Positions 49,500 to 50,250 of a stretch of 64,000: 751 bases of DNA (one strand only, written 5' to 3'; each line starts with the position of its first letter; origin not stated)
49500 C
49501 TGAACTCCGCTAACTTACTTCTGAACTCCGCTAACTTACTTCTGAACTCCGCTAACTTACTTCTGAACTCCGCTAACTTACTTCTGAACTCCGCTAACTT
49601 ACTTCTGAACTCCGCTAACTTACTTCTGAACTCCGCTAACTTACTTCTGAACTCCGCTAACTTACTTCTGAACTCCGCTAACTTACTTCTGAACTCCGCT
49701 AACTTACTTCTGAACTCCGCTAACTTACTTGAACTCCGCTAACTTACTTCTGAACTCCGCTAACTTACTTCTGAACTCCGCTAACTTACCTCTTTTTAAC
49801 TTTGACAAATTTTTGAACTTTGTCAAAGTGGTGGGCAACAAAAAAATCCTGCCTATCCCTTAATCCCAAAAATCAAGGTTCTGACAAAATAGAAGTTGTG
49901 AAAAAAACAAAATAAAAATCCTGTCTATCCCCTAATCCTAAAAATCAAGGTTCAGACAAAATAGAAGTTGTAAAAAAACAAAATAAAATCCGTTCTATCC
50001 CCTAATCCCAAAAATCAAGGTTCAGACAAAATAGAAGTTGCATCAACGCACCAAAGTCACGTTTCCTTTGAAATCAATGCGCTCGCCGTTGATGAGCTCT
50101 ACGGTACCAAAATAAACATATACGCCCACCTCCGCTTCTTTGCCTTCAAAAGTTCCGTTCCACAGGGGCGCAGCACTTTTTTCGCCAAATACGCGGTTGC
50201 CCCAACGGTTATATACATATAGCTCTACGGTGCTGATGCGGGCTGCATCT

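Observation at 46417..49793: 3.4-kb array of ~160 copies of a 21-bp unit: giant heptad-repeat gene or phased satellite?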

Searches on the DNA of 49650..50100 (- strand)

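Call 61: search_rna_families(source=window, start=49700, end=50100, threshold=evalue, max_evalue=1)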
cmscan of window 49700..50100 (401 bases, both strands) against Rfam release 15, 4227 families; matches with E-value up to 1: 1.
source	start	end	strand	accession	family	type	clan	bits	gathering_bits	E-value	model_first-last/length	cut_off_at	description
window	49807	49829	-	RF01113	BMV3_UPD-PK3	Cis-reg;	-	21.3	36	0.77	1-23/23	no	Pseudoknot of upstream pseudoknot domain (UPD) of the 3'UTR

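Call 86: search_dna_similar(query=window:49650-49850:-, collection=plasmids, mode=distant, max_evalue=0.001, max_rows=10)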
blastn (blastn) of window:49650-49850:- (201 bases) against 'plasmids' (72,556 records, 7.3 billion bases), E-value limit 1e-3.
No match.

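Call 87: search_dna_similar(query=window:49650-49850:-, collection=phages, mode=distant, max_evalue=0.001, max_rows=10)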
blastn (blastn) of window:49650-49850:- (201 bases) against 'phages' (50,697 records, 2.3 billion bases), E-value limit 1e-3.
No match.
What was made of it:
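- On Plasmid or chromosome iteron or centromere-like array (sopC / parC type): There is no match in the plasmid or phage collections (calls 86, 87).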

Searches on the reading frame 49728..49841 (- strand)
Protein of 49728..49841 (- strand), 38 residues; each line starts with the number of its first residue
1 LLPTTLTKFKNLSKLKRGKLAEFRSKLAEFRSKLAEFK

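Call 74: search_protein_representatives(protein=window:49728-49841:-)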
Query: 38 residues. Proteins with E-value up to 0.001 (for the whole library): 6; up to 1e-10: 0; up to 1e-30: 0. The best 6 are listed.
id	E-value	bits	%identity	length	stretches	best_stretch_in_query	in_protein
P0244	2.7e-06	41.8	53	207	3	9-37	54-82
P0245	3.5e-05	38.5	100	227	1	32-32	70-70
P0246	4.6e-05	38.1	48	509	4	6-31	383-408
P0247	2.9e-04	35.7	41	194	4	20-37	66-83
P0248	6.3e-04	34.7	49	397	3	16-36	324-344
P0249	7.5e-04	34.5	62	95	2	11-37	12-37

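Call 76: find_encoding_contigs(protein=P0249, flank=5000, max_places=5)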
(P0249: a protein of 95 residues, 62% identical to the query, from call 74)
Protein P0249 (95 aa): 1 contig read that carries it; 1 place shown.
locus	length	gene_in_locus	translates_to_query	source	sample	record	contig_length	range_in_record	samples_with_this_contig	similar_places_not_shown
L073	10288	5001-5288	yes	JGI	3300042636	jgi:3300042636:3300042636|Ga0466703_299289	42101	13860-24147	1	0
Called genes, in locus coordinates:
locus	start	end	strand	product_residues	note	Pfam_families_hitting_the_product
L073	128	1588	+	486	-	PF00496:SBP_bac_5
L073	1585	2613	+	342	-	PF01569:PAP2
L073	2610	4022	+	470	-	PF10396:TrmE_N, PF12631:MnmE_helical, PF01926:MMR_HSR1, PF02421:FeoB_N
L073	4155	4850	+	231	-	PF00881:Nitroreductase (faint), PF14512:TM1586_NiRdase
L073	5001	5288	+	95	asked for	-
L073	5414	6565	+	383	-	PF00248:Aldo_ket_red, PF13183:Fer4_8 (weak), PF13187:Fer4_9, PF13237:Fer4_10 (faint), PF13534:Fer4_17 (weak)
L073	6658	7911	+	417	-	PF07690:MFS_1, PF12832:MFS_1_like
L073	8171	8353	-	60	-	-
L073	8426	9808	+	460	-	-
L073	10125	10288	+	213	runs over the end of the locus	-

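Call 77: find_encoding_contigs(protein=P0245, flank=5000, max_places=5)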
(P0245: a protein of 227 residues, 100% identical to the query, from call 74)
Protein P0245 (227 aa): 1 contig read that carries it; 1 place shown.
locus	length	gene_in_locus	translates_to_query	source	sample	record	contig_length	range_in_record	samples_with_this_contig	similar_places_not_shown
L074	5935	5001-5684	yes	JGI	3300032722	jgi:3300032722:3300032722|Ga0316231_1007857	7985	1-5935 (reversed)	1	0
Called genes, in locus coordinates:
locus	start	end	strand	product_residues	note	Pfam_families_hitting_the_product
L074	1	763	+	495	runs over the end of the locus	PF08811:DUF1800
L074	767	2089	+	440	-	PF07394:DUF1501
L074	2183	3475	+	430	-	PF12708:Pect-lyase_RHGA_epim, PF00295:Glyco_hydro_28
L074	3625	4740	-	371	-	PF03781:FGE-sulfatase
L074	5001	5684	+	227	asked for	-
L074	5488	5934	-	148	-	?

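Call 78: find_encoding_contigs(protein=P0244, flank=5000, max_places=5)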
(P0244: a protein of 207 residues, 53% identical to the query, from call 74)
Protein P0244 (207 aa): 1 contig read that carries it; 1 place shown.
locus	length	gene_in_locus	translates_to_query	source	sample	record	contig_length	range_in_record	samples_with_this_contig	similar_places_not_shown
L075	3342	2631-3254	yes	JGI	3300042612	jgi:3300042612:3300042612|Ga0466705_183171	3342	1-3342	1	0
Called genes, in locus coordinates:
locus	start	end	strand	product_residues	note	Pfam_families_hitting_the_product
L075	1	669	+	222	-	?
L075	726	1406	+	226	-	PF02368:Big_2, PF26182:Ig_NUP210_5th (weak)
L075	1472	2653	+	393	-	PF03663:Glyco_hydro_76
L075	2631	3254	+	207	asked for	-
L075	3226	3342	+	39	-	?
